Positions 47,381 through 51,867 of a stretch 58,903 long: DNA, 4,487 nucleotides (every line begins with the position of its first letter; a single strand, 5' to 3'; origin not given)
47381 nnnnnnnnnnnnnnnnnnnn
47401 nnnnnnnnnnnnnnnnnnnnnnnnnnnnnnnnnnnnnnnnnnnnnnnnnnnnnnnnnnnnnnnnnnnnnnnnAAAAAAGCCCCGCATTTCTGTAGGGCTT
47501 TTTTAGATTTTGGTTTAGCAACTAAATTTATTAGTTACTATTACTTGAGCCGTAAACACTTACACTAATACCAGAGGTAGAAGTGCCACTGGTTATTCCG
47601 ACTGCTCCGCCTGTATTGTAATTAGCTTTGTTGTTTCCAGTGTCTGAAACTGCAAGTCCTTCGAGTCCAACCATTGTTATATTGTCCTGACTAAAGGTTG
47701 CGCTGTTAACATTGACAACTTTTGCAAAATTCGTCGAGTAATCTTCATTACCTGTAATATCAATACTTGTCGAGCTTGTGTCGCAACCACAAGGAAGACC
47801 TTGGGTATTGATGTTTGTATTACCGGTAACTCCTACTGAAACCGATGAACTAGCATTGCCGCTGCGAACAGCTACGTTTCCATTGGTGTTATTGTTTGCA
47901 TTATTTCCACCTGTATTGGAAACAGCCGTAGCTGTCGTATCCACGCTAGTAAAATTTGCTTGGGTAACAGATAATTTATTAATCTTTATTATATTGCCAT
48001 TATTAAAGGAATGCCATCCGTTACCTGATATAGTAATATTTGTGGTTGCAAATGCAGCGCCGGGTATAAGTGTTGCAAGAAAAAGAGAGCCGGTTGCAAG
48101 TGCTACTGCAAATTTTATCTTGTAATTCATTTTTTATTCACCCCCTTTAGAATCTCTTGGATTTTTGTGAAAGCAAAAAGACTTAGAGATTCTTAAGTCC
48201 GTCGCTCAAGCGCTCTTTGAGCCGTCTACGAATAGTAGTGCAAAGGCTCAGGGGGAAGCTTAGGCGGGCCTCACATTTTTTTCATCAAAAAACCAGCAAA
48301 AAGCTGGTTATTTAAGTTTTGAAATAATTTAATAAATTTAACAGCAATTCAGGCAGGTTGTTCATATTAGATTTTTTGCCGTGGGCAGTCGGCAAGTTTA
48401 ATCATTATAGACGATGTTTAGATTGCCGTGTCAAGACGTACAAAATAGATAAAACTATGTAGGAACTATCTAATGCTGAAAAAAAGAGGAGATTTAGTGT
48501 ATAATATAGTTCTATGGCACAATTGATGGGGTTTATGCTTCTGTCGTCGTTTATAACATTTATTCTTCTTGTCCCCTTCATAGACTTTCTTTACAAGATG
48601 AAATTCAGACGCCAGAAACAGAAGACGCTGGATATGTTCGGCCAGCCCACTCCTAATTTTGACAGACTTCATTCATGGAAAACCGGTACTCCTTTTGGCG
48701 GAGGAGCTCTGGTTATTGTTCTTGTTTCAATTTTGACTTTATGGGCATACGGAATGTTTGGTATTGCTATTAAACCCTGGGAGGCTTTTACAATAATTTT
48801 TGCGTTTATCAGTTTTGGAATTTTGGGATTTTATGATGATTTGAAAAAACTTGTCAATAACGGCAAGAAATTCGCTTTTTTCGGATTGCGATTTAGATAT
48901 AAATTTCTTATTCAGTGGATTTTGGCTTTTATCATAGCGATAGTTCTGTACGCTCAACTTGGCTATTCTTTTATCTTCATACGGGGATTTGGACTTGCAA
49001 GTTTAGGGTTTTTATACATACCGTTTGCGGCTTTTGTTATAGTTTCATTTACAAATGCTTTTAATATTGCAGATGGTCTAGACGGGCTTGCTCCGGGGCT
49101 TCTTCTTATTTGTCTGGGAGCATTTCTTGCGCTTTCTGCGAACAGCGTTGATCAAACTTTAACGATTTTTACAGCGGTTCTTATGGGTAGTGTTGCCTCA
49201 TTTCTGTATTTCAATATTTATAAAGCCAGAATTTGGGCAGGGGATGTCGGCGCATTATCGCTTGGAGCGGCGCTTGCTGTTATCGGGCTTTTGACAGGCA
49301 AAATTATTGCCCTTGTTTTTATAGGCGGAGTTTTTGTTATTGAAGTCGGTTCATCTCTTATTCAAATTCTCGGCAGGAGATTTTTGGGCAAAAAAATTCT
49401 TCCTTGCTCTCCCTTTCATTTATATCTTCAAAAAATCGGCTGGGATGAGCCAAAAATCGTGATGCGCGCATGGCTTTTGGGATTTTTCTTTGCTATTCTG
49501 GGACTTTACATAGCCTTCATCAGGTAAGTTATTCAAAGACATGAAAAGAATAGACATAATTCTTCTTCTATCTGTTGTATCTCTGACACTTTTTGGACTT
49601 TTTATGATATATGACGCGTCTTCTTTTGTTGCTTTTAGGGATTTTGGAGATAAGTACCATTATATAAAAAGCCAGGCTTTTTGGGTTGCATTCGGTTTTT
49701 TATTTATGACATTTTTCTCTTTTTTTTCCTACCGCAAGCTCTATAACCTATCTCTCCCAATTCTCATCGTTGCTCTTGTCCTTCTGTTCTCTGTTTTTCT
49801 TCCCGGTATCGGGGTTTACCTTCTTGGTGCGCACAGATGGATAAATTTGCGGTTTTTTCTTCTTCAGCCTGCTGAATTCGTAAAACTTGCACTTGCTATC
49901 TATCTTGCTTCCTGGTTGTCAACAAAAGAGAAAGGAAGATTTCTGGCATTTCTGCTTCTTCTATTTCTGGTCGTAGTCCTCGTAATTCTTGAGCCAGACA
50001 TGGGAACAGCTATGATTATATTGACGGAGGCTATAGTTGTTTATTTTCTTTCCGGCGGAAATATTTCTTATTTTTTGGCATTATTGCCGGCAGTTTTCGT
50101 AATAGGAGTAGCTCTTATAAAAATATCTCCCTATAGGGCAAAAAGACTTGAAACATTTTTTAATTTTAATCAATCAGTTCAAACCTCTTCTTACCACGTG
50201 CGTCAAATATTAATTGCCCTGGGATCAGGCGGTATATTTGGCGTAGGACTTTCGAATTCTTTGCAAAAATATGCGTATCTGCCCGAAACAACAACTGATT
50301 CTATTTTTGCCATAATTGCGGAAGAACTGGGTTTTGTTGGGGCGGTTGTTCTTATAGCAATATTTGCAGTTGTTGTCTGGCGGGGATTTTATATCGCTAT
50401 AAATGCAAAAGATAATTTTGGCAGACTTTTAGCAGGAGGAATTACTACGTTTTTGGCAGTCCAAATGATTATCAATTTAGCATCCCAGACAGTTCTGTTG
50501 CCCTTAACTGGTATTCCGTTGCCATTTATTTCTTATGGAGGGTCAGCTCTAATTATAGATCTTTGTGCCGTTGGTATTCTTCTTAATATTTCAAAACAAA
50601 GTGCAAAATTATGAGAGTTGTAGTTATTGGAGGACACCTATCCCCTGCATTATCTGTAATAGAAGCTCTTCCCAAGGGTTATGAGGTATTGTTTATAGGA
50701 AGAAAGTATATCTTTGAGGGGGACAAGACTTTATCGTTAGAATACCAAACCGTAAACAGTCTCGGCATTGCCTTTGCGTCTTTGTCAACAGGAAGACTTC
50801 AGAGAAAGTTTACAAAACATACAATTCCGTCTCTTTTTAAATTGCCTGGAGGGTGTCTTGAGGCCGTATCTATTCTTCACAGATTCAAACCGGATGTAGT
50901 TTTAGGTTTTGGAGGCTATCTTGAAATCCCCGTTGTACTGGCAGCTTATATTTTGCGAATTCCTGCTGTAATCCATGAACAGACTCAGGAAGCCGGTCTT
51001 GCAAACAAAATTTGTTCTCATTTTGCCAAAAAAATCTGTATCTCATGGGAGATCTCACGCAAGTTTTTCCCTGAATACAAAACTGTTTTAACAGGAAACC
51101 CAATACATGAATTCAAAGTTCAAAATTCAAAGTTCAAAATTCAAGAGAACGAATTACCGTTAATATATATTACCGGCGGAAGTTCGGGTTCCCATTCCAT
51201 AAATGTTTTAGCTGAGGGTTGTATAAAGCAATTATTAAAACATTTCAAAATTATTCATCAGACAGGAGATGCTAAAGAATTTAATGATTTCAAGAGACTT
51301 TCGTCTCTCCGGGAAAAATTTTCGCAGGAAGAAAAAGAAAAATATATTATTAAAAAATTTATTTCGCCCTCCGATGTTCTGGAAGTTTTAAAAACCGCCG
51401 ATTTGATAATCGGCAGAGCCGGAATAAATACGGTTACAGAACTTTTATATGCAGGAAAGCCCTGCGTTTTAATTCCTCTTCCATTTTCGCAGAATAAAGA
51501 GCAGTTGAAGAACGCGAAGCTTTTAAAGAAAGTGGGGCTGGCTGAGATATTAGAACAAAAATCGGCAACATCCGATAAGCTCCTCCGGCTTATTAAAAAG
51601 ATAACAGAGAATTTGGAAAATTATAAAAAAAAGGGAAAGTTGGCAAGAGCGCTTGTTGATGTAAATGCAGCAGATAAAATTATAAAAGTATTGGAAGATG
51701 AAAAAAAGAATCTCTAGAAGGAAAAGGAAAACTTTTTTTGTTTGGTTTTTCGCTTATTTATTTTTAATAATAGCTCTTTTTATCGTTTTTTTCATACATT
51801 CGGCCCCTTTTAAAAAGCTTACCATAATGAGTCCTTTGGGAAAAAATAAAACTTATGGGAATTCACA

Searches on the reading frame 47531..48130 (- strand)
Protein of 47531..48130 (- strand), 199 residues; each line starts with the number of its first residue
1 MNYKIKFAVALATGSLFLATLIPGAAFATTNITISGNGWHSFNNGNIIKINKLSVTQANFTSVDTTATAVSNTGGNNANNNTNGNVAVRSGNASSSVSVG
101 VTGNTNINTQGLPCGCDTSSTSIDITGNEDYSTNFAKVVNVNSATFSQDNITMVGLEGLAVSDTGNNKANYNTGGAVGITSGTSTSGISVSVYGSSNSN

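Call 3: search_protein_families(library=pfam, proteins=[window:47531-48130:-], max_evalue=0.1)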
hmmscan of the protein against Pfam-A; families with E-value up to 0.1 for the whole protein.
window:47531-48130:- (199 aa): 0 families

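Call 4: search_protein_families(library=ncbifam, proteins=[window:47531-48130:-], max_evalue=0.1)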
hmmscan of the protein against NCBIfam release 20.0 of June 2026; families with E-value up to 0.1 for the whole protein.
window:47531-48130:- (199 aa): 0 families

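Call 34: find_homologous_proteins(query=window:47531-48130:-)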
Query window:47531-48130:- (199 aa): 3 proteins with E <= 0.001 among 385 candidates.
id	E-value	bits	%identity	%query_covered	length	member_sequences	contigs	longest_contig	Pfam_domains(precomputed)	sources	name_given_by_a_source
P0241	9.9e-113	392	100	100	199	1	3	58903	-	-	-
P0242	3.9e-50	188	58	100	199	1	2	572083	-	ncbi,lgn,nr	ncbi:hypothetical protein M1146_00730 [Patescibacteria group bacterium]|nr:hypothetical protein [Pat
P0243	1.0e-20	92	41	99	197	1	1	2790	-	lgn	-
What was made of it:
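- Tried and rejected: A homologue search for D found only 3 proteins (call 34).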

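Call 49: predict_structure(alignment_id=A2)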
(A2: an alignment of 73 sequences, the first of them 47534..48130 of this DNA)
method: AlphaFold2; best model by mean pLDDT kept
length: 199 residues; sequences in the alignment: 73
mean_pLDDT: 50.4   pTM: 0.30
mean pLDDT of the five models: 50.4, 48.7, 48.3, 47.7, 40.9
residues with pLDDT >= 90: 0; 70-90: 21; 50-70: 68; < 50: 110
segments of 3 or more residues with pLDDT < 50: 23-29, 41-73, 93-116, 132-160, 192-199
pLDDT, mean of each block of 10 residues (from residue 1): 80 68 49 59 43 32 37 53 60 42 39 47 54 44 37 41 58 71 53 41
secondary structure, 60 per line:
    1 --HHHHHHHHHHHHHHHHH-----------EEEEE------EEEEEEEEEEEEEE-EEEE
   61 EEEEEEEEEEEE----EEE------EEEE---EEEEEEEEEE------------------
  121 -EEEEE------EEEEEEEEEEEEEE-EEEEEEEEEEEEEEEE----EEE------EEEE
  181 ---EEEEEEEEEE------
elements in order: H3-19 E31-35 E42-55 E57-72 E77-79 E86-89 E93-102 E122-126 E133-146 E148-163 E168-170 E177-180 E184-193
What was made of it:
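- Tried and rejected: A D-first alignment padded with C and A orthologues gave a poor model (pLDDT 50.4, call 49), so no fold search was run on it.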

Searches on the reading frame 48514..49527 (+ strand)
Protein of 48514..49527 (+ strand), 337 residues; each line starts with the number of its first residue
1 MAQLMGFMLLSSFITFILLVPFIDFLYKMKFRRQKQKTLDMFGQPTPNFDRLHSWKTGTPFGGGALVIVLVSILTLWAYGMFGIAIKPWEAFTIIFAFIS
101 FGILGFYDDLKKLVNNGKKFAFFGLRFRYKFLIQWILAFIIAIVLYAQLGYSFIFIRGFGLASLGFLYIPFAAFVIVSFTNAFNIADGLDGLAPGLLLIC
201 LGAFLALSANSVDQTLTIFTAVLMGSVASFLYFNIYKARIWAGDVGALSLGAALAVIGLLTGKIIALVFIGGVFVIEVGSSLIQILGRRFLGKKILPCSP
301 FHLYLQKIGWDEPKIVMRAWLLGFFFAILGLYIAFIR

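Call 32: search_protein_families(library=pfam, proteins=[window:48514-49527:+], max_evalue=0.00001)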
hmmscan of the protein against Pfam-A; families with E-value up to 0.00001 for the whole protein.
window:48514-49527:+ (337 aa): 1 family
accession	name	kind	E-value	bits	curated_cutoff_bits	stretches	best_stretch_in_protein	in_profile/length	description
PF00953.26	Glycos_transf_4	-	6.1e-28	98.3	27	1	93-260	3-158/160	Glycosyl transferase family 4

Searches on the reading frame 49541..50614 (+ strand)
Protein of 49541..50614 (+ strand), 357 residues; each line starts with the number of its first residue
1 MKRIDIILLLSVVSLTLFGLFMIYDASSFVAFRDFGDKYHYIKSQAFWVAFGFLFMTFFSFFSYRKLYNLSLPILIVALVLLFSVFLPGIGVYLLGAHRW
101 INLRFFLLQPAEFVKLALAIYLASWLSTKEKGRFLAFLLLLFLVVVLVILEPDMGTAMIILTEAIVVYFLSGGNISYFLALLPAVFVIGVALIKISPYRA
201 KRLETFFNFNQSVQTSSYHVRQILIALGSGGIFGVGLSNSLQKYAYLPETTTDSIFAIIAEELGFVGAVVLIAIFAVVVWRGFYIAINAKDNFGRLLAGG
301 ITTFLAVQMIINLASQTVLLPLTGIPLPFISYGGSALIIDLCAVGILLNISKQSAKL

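Call 32: search_protein_families(library=pfam, proteins=[window:49541-50614:+], max_evalue=0.00001)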
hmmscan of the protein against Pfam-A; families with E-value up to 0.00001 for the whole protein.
window:49541-50614:+ (357 aa): 1 family
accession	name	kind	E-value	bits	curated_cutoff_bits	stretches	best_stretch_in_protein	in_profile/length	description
PF01098.24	FTSW_RODA_SPOVE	-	1.1e-96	324.4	26.4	1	9-354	4-354/356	Cell cycle protein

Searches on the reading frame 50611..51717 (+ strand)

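Call 32: search_protein_families(library=pfam, proteins=[window:50611-51717:+], max_evalue=0.00001)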
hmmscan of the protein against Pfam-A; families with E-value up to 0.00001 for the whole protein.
window:50611-51717:+ (368 aa): 3 families
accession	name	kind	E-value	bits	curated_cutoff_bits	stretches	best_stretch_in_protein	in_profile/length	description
PF04101.22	Glyco_tran_28_C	-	1.7e-31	110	22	1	185-344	2-153/166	Glycosyltransferase family 28 C-terminal domain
PF03033.26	Glyco_transf_28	-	9.8e-25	87.7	26.2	1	7-143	9-138/139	Glycosyltransferase family 28 N-terminal domain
PF13528.12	Glyco_trans_1_3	-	1.1e-06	28.5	25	1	232-325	224-315/322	Glycosyl transferase family 1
